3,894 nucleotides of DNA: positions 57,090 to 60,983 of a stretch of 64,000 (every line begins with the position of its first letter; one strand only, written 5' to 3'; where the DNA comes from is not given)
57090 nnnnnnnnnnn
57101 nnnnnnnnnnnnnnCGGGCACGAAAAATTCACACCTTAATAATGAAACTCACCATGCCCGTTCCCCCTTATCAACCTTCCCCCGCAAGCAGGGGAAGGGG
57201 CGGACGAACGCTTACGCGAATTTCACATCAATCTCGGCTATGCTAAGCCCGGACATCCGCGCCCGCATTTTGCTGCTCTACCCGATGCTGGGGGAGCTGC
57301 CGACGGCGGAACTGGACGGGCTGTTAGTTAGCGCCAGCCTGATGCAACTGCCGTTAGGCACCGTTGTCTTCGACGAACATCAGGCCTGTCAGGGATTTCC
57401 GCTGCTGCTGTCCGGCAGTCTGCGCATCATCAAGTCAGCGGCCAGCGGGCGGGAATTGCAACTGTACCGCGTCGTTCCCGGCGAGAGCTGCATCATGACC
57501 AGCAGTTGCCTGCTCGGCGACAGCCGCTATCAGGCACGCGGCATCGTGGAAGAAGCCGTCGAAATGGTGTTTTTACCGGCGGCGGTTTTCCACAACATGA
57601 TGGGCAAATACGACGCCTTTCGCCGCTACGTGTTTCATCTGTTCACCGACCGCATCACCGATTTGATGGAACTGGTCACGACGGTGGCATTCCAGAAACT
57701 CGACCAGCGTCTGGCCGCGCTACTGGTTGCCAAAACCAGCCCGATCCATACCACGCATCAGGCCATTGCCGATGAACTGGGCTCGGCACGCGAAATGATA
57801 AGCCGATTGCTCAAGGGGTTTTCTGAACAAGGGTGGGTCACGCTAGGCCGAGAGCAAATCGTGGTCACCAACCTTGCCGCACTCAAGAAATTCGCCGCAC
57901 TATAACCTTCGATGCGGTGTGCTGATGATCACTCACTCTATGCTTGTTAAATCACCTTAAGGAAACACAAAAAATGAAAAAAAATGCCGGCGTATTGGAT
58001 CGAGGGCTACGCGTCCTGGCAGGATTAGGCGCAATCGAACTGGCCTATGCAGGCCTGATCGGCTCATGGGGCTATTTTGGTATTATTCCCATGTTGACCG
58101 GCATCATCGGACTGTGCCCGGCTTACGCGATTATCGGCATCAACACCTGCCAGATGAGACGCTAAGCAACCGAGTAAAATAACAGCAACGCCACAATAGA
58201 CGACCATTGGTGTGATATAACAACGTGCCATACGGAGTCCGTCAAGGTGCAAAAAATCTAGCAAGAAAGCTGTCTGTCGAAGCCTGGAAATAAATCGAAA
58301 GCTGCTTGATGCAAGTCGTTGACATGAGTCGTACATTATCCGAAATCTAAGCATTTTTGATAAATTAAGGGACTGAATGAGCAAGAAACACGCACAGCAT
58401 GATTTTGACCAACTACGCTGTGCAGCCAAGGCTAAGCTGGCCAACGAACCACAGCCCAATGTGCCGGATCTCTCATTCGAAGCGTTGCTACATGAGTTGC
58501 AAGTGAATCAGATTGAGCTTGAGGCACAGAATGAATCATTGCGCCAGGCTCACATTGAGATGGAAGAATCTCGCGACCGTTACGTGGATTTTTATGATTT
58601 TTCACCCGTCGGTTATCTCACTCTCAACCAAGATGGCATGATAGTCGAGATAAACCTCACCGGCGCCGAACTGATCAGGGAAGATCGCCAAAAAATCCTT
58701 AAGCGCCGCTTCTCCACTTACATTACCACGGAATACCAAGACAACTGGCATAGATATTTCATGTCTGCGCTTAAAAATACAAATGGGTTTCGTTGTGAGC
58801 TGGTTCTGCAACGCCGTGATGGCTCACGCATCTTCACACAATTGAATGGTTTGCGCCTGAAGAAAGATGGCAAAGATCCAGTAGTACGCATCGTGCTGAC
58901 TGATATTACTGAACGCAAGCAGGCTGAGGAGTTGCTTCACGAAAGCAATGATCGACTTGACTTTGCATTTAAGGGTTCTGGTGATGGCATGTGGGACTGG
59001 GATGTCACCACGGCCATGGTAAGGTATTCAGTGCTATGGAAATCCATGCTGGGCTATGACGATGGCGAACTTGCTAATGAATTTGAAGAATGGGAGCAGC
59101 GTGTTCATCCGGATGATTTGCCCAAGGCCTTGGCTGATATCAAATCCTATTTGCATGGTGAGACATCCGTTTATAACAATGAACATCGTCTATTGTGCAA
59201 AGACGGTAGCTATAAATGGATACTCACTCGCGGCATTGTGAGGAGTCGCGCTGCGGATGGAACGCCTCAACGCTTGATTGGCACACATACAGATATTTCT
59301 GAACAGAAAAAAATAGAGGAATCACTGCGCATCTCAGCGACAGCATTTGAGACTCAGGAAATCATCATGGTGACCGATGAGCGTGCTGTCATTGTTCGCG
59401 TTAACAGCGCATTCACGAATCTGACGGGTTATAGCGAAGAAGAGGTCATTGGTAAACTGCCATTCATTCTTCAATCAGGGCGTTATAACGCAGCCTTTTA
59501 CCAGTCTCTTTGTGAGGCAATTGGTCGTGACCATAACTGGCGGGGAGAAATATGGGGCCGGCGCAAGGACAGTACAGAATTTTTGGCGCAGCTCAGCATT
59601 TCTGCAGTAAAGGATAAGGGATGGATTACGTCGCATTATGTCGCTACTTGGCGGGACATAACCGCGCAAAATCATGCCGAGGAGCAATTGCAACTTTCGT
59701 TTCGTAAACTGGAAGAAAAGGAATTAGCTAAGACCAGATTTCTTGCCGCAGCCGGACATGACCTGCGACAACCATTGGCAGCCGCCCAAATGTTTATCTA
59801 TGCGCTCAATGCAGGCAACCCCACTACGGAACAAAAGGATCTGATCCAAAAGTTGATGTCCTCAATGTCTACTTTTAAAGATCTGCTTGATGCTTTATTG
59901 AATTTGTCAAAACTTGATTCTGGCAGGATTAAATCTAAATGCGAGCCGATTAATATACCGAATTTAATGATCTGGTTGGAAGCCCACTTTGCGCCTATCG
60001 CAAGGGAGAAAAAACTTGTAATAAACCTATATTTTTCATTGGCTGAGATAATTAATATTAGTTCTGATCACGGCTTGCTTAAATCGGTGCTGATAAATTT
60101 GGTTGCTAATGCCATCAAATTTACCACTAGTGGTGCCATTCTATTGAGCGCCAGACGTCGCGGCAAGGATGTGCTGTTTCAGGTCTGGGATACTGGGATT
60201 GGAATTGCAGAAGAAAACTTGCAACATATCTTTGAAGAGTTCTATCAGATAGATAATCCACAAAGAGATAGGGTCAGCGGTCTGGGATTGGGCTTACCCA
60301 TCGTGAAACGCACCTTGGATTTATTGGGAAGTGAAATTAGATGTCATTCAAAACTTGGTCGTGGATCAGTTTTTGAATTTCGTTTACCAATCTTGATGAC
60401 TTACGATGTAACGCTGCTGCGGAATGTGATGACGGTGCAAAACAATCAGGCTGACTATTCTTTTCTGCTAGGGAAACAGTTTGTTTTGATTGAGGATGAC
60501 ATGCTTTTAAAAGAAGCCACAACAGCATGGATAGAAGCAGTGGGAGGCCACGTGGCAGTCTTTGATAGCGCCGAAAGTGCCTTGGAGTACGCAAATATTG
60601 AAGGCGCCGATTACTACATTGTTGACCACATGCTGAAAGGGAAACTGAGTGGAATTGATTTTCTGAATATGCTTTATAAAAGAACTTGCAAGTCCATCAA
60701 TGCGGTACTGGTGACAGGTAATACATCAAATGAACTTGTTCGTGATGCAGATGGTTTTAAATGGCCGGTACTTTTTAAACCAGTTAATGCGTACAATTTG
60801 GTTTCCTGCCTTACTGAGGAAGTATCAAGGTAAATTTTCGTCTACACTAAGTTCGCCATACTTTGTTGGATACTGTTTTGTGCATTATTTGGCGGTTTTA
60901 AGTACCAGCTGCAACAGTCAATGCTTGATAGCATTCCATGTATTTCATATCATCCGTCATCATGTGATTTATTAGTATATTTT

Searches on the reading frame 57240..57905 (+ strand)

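Call 60: search_protein_families(library=pfam, proteins=[window:57240-57905:+], max_evalue=1e-8)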
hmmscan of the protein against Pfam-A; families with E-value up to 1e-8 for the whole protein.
window:57240-57905:+ (221 aa): 2 families
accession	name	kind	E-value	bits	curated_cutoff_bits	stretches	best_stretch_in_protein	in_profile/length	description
PF13545.12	HTH_Crp_2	-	5.7e-13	49.1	27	1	156-217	1-69/70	Crp-like helix-turn-helix domain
PF00027.35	cNMP_binding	-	5.2e-10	39.6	27.5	1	36-123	3-88/89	Cyclic nucleotide-binding domain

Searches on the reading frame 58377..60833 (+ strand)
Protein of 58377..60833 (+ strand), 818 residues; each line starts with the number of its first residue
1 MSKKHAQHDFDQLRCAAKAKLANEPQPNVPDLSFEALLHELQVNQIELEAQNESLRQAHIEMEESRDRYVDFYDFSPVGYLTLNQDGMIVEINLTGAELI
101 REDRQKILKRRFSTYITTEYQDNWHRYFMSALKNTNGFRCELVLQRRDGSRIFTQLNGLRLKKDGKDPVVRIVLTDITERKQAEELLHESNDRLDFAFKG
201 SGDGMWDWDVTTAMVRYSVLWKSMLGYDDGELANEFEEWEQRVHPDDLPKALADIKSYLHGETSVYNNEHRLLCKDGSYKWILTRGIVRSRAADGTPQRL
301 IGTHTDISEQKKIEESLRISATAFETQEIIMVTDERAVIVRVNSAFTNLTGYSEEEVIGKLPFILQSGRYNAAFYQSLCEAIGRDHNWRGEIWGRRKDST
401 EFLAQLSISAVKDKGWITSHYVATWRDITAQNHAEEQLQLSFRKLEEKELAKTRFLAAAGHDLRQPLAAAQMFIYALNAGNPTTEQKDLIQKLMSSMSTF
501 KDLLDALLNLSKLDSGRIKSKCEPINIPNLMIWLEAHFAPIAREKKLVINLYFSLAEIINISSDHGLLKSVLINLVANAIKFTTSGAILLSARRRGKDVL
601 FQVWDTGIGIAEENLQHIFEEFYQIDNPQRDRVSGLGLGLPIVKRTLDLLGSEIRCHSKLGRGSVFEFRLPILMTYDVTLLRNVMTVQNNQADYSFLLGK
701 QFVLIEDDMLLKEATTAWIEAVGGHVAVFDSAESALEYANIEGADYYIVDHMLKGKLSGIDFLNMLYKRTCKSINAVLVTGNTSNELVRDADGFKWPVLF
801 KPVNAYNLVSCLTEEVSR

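Call 60: search_protein_families(library=pfam, proteins=[window:58377-60833:+], max_evalue=1e-8)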
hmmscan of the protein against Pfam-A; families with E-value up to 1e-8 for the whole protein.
window:58377-60833:+ (818 aa): 7 families
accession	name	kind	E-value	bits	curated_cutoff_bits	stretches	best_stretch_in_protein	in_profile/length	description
PF13426.13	PAS_9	-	1.9e-32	112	27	2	329-430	3-103/103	PAS domain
PF08447.18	PAS_3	-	1.5e-27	96.1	25.6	1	219-304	6-89/89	PAS fold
PF02518.31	HATPase_c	-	8.3e-25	87.8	26.4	1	566-672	4-109/111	Histidine kinase-, DNA gyrase B-, and HSP90-like ATPase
PF00989.32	PAS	-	9.9e-21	74.3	22.6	1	328-428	12-113/113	PAS fold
PF08448.16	PAS_4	-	5.1e-15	56.1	23.1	0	76-182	4-110/110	PAS fold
PF00512.31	HisKA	-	9.6e-12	45.2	26.9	1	451-516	1-66/66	His Kinase A (phospho-acceptor) domain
PF00072.30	Response_reg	-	6.4e-09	36.4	30.2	0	703-809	2-107/111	Response regulator receiver domain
